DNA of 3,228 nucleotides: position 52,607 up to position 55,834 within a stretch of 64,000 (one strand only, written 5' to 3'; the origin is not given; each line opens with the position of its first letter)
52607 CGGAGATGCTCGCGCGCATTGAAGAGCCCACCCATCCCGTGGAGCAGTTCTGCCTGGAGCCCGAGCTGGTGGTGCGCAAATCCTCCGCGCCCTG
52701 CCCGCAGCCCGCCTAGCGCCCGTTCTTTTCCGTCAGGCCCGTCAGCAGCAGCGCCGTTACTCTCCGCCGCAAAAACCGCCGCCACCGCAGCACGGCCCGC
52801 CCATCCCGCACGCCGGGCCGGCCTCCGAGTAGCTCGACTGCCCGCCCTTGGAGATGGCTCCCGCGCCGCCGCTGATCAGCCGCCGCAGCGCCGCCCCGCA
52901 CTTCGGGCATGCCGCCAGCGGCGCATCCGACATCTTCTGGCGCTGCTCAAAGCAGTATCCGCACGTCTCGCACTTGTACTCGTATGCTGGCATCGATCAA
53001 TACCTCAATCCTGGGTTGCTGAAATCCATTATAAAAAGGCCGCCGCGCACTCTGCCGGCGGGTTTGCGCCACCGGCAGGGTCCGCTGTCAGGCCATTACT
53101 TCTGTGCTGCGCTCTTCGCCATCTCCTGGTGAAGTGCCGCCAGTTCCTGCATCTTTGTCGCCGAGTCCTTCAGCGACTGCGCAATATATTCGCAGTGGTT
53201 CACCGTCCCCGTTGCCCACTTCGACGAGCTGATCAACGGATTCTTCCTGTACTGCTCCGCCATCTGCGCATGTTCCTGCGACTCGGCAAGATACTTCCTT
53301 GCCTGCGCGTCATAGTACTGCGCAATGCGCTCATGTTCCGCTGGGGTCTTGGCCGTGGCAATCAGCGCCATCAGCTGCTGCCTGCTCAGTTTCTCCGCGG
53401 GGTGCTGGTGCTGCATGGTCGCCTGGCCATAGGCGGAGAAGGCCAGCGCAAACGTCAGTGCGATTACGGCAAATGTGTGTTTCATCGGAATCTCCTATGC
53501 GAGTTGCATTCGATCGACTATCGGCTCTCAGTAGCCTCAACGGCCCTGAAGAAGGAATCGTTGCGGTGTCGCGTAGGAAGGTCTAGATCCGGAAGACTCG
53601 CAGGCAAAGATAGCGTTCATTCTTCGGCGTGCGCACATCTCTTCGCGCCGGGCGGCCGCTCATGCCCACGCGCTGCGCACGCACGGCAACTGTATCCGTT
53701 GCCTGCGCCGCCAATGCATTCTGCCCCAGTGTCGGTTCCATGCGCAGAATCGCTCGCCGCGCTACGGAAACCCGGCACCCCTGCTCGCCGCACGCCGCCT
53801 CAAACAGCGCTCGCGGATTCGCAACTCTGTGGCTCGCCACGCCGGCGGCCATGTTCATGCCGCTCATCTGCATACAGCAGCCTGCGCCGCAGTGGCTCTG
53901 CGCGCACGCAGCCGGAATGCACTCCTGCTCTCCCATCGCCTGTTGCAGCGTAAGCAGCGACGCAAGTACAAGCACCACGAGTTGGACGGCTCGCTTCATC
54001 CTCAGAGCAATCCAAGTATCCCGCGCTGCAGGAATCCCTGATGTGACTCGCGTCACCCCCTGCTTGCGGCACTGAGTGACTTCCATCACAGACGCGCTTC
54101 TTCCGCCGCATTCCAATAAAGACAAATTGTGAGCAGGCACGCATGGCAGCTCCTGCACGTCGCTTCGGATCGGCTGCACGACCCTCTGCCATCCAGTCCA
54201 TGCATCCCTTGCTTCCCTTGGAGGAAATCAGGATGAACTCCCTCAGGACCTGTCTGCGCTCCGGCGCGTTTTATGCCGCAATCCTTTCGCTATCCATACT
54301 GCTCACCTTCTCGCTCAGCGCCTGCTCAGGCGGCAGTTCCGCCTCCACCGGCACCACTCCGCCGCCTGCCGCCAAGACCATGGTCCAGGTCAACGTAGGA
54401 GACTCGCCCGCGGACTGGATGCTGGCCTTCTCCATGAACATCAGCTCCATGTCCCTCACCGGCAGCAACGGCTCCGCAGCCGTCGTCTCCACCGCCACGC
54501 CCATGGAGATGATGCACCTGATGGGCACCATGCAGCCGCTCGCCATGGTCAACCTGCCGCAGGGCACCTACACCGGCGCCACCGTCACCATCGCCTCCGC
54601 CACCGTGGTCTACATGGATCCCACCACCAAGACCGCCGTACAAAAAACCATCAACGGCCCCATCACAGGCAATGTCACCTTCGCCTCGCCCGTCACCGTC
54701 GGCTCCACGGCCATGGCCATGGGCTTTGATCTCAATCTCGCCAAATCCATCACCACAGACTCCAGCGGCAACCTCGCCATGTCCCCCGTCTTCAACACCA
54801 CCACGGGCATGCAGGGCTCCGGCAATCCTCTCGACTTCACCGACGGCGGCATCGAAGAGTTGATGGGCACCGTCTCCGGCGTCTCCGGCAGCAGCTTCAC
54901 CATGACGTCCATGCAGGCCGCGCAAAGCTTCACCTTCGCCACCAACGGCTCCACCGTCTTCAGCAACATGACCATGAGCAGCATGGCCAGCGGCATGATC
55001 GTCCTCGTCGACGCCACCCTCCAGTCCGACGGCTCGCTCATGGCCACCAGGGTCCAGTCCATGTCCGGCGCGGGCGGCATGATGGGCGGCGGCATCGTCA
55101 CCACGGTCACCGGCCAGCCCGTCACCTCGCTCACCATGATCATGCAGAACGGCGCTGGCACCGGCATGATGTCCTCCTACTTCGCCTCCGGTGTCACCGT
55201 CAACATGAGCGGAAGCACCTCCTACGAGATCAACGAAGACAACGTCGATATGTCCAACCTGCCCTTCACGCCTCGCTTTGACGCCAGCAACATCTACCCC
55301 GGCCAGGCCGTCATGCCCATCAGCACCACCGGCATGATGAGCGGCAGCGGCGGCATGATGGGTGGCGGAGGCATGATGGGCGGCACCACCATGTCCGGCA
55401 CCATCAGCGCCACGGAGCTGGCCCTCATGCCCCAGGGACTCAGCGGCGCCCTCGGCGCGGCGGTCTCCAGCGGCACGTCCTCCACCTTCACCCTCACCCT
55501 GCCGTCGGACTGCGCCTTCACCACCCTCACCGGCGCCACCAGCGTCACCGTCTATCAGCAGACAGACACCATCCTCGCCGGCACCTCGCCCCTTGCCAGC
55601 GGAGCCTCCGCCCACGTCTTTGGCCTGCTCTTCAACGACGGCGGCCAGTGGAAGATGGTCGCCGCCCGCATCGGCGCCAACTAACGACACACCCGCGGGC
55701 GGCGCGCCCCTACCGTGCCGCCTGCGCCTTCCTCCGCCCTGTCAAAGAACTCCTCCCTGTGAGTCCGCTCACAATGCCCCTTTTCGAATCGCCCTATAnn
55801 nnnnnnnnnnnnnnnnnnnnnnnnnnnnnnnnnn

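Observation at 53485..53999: Candidate metal-sensing translational switch: Cys/Met-rich uORF ending FRI-stop plus an anti-SD that can hide the next gene's RBS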

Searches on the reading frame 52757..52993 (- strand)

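Call 3: search_protein_families(library=pfam, proteins=[window:52757-52993:-], max_evalue=1)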
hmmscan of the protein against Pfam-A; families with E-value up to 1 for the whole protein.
window:52757-52993:- (78 aa): 6 families
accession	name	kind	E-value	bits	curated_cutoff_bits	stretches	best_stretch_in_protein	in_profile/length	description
PF09723.15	Zn_ribbon_8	-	1.5e-16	60.6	34.4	1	1-40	1-41/41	Zinc ribbon domain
PF01155.25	HypA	-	0.0011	19.4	28.9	1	5-43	70-103/112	Hydrogenase/urease nickel incorporation, metallochaperone, hypA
PF00096.32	zf-C2H2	-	0.011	16.6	25.2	1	6-19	1-14/23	Zinc finger, C2H2 type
PF13465.12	zf-H2C2_2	-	0.086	13.7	40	0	5-17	14-26/26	Zinc-finger double domain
PF23447.1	DUF7128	-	0.18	12.1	25.7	1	6-19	13-26/44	Domain of unknown function (DUF7128)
PF18414.7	zf_C2H2_10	-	0.69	10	25.6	1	26-34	2-10/26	C2H2 type zinc-finger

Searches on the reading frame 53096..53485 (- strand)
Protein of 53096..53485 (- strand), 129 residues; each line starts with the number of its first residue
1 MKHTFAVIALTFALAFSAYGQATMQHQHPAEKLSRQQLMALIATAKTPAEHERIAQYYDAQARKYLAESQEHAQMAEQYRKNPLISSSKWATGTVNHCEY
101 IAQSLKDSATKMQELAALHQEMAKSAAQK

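Call 3: search_protein_families(library=pfam, proteins=[window:53096-53485:-], max_evalue=1)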
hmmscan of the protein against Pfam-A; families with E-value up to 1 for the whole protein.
window:53096-53485:- (129 aa): 0 families

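Call 8: find_homologous_proteins(query=window:53096-53485:-, max_evalue=0.001)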
Query window:53096-53485:- (129 aa): 223 proteins with E <= 0.001 among 239 candidates; the best 120 are listed.
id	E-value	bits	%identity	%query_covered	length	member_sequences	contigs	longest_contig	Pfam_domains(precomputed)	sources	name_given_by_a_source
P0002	3.6e-74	264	100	100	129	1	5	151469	-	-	-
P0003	1.4e-52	195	72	88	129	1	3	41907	-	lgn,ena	-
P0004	4.2e-48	180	67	98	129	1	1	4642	-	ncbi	-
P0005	9.7e-47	176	69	100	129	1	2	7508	-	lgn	-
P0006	3.7e-46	174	65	97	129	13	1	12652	-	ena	-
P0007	2.8e-45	171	64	98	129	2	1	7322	-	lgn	-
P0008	3.4e-45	171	67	100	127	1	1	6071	-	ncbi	-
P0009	1.5e-44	169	66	100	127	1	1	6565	-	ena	-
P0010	2.2e-44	168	66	100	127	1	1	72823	-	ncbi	-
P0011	2.3e-44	168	66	100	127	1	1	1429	-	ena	-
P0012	2.4e-44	168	66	100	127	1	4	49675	-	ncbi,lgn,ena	-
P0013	2.6e-44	168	66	100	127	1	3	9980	-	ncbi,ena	-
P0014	2.8e-44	168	66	100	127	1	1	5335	-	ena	-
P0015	3.0e-44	168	66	100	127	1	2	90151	-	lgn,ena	-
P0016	1.4e-43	166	60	98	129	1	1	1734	-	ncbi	-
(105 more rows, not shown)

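Call 62: search_protein_families(library=ncbifam, proteins=[window:53096-53485:-], max_evalue=1)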
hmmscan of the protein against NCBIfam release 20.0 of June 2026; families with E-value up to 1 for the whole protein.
window:53096-53485:- (129 aa): 2 families
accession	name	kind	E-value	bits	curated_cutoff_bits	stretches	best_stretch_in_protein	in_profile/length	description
NF047526.1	LIC_10421_fam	subfamily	0.068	13.2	90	1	35-87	29-83/111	LIC_10421 family protein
NF047569.1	LIC10421_LIC12816_fam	subfamily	0.2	11.8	100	0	35-90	29-86/111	LIC10421/LIC12816 family protein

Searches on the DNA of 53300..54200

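Call 80: search_rna_families(source=window, start=53300, end=54200, threshold=evalue, max_evalue=1)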
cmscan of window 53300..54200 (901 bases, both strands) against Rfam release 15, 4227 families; matches with E-value up to 1: 0.
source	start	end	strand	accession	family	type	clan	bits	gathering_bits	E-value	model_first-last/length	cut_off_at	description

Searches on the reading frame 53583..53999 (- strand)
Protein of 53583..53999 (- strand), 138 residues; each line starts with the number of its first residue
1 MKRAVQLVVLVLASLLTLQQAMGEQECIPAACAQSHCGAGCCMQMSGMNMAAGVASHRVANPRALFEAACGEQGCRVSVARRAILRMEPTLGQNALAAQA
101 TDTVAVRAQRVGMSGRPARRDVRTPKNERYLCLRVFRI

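Call 3: search_protein_families(library=pfam, proteins=[window:53583-53999:-], max_evalue=1)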
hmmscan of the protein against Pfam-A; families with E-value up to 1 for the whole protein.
window:53583-53999:- (138 aa): 0 families

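Call 7: find_homologous_proteins(query=window:53583-53999:-, max_evalue=0.01)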
Query window:53583-53999:- (138 aa): 1 proteins with E <= 0.01 among 176 candidates.
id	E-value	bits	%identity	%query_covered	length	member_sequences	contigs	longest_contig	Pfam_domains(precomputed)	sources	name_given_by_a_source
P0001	3.6e-81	287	100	100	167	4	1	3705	-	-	-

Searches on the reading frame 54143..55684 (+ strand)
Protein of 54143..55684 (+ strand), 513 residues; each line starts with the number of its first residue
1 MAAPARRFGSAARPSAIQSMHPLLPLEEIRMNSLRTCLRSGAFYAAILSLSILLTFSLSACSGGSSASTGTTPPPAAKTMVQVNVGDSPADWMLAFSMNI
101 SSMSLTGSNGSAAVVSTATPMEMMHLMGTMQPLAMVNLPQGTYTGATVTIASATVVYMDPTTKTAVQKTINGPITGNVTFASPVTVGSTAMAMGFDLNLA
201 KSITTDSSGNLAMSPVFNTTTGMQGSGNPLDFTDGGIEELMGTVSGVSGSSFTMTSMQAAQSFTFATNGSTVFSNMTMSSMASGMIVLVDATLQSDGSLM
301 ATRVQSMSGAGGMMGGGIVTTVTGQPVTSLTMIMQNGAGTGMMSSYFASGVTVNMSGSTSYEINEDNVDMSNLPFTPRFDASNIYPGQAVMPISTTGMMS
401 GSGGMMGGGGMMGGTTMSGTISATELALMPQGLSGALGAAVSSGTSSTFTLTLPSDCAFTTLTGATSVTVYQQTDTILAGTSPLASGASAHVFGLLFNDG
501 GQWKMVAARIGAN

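Call 3: search_protein_families(library=pfam, proteins=[window:54143-55684:+], max_evalue=1)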
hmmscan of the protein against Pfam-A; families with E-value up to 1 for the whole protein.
window:54143-55684:+ (513 aa): 1 family
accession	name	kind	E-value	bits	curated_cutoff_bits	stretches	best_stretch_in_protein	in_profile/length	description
PF18914.6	DUF5666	-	1.1e-09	38.8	27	1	242-304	2-59/60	Domain of unknown function (DUF5666)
